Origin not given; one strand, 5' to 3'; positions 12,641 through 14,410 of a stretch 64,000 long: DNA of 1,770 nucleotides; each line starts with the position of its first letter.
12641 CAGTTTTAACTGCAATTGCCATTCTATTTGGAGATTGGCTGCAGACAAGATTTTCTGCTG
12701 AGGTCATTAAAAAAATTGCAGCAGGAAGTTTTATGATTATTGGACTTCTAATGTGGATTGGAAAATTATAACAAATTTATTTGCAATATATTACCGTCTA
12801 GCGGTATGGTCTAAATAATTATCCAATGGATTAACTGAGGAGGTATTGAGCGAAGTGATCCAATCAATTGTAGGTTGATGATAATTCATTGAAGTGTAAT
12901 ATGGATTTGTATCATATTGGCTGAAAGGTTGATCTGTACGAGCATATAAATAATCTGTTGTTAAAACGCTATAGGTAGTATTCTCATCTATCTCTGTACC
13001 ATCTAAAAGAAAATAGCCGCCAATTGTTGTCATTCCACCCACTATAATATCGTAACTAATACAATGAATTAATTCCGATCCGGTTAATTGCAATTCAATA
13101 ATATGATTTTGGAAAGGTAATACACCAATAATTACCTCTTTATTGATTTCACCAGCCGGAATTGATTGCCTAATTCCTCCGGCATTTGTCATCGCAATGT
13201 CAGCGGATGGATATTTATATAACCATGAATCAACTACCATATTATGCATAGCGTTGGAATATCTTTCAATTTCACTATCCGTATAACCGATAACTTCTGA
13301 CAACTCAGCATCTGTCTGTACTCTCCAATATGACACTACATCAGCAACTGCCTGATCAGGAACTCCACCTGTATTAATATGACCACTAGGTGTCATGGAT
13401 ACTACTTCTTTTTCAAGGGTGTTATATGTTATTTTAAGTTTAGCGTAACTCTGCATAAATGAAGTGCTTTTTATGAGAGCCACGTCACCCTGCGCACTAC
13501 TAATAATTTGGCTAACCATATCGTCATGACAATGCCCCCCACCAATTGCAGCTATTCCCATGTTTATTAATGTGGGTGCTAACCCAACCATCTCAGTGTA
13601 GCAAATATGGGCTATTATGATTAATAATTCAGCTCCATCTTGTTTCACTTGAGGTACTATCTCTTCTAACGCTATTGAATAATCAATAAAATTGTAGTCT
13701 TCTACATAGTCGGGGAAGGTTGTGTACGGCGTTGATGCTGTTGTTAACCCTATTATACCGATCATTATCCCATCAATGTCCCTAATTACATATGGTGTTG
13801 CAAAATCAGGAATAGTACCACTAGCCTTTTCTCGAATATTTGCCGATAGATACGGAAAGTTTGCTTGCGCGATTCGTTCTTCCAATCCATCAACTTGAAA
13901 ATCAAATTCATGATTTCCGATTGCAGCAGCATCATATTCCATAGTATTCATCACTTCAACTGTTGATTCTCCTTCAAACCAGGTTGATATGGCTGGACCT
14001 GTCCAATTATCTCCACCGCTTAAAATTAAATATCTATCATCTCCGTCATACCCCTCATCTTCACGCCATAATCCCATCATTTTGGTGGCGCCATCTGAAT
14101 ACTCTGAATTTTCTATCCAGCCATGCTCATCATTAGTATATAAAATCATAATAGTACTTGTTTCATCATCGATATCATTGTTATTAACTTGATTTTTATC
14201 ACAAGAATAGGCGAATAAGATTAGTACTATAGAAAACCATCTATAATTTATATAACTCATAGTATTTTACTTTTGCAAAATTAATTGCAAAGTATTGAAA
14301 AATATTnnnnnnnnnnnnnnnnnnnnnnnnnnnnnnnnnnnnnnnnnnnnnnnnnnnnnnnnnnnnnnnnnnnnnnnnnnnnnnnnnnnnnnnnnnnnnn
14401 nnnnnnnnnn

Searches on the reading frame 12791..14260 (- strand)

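Call 28: search_protein_families(library=pfam, proteins=[window:12791-14260:-], max_evalue=0.00001)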
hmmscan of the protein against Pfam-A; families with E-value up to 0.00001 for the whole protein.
window:12791-14260:- (489 aa): 1 family
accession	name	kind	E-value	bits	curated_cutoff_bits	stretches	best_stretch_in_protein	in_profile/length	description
PF02872.23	5_nucleotid_C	-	1.4e-16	61.4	23.6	1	336-399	22-84/158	5'-nucleotidase, C-terminal domain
